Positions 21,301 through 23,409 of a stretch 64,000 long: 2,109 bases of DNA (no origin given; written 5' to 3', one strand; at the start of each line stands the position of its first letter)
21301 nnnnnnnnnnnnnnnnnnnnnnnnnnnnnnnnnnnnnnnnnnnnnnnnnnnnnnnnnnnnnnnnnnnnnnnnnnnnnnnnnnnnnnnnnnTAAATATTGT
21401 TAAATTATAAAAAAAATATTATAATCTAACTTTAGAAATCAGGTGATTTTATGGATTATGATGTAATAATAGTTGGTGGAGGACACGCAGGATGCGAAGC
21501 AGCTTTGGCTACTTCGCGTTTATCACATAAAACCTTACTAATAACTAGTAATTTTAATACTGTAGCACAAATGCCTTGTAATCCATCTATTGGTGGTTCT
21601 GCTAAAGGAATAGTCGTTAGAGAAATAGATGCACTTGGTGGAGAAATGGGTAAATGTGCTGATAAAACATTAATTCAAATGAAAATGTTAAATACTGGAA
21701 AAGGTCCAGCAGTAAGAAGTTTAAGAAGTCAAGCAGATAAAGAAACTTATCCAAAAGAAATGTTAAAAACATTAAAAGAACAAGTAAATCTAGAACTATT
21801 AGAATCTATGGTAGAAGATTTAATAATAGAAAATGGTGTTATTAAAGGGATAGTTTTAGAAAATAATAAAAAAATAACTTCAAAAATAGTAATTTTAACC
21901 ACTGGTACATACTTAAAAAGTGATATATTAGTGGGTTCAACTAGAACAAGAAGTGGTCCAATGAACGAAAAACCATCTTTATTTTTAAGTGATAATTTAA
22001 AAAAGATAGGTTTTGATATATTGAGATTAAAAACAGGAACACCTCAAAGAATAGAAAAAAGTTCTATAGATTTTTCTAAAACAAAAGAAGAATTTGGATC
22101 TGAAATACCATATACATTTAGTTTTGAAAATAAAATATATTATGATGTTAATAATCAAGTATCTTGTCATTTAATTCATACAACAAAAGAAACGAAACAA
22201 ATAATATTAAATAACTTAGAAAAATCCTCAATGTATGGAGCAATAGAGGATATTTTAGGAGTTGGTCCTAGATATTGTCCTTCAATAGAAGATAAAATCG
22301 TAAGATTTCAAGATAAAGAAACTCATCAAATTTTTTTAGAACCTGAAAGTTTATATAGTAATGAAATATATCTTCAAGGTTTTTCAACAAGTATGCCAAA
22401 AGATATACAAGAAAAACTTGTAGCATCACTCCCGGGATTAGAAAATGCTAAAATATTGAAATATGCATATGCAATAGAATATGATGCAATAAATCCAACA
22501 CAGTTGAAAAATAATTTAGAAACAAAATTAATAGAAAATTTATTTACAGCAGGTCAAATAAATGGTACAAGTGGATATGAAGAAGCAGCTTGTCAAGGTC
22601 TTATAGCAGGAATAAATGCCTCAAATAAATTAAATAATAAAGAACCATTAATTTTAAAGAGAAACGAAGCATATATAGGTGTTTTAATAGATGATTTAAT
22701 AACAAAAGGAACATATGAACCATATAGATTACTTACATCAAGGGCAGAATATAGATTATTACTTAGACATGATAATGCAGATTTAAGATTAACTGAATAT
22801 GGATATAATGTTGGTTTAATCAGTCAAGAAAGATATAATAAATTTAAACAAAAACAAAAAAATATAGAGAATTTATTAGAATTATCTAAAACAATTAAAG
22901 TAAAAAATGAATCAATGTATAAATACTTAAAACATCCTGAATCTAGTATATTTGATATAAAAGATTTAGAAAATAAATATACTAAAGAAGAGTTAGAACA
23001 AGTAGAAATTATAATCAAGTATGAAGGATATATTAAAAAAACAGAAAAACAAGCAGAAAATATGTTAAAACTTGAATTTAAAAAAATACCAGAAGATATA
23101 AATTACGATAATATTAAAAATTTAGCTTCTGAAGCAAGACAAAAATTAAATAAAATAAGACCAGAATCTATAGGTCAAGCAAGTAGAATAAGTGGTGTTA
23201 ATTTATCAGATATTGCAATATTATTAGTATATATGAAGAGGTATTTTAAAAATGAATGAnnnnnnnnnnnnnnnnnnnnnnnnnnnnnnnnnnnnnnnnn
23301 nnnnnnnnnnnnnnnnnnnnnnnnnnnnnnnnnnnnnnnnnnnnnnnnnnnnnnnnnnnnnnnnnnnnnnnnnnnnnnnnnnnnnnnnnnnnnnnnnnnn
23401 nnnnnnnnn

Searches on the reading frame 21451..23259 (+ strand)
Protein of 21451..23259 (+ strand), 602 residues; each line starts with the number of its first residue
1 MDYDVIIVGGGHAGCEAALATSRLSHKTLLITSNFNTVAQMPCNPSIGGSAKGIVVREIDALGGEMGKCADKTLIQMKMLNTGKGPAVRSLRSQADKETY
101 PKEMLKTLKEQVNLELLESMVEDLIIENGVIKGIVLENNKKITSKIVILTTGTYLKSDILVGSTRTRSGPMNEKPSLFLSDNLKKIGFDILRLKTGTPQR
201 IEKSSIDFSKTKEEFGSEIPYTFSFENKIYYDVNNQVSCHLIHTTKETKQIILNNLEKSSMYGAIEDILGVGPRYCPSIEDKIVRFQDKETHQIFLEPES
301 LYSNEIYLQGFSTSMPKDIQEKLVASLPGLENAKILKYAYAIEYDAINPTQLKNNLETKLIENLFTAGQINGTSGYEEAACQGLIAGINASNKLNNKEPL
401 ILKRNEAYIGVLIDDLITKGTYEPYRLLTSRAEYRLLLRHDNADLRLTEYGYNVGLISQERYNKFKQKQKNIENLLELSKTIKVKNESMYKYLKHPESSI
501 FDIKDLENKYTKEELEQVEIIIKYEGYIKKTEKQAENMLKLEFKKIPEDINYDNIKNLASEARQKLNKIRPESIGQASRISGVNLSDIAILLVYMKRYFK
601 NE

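Call 95: search_protein_families(library=ncbifam, proteins=[window:21451-23259:+], max_evalue=1e-10)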
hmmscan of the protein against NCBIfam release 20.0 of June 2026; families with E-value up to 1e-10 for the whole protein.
window:21451-23259:+ (602 aa): 3 families
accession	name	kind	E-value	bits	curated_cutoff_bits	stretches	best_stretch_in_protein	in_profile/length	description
TIGR00136.1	mnmG_gidA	equivalog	1.4e-252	839.5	524.85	1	3-597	1-614/616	tRNA uridine-5-carboxymethylaminomethyl(34) synthesis enzyme MnmG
NF003739.0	PRK05335.1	equivalog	3.8e-21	75.4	262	1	303-424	273-396/441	methylenetetrahydrofolate--tRNA-(uracil(54)-C(5))-methyltransferase (FADH(2)-oxidizing) TrmFO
TIGR00137.1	gid_trmFO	equivalog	1.4e-16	60.3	428.65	1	308-419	275-386/433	FADH(2)-oxidizing methylenetetrahydrofolate--tRNA-(uracil(54)-C(5))-methyltransferase TrmFO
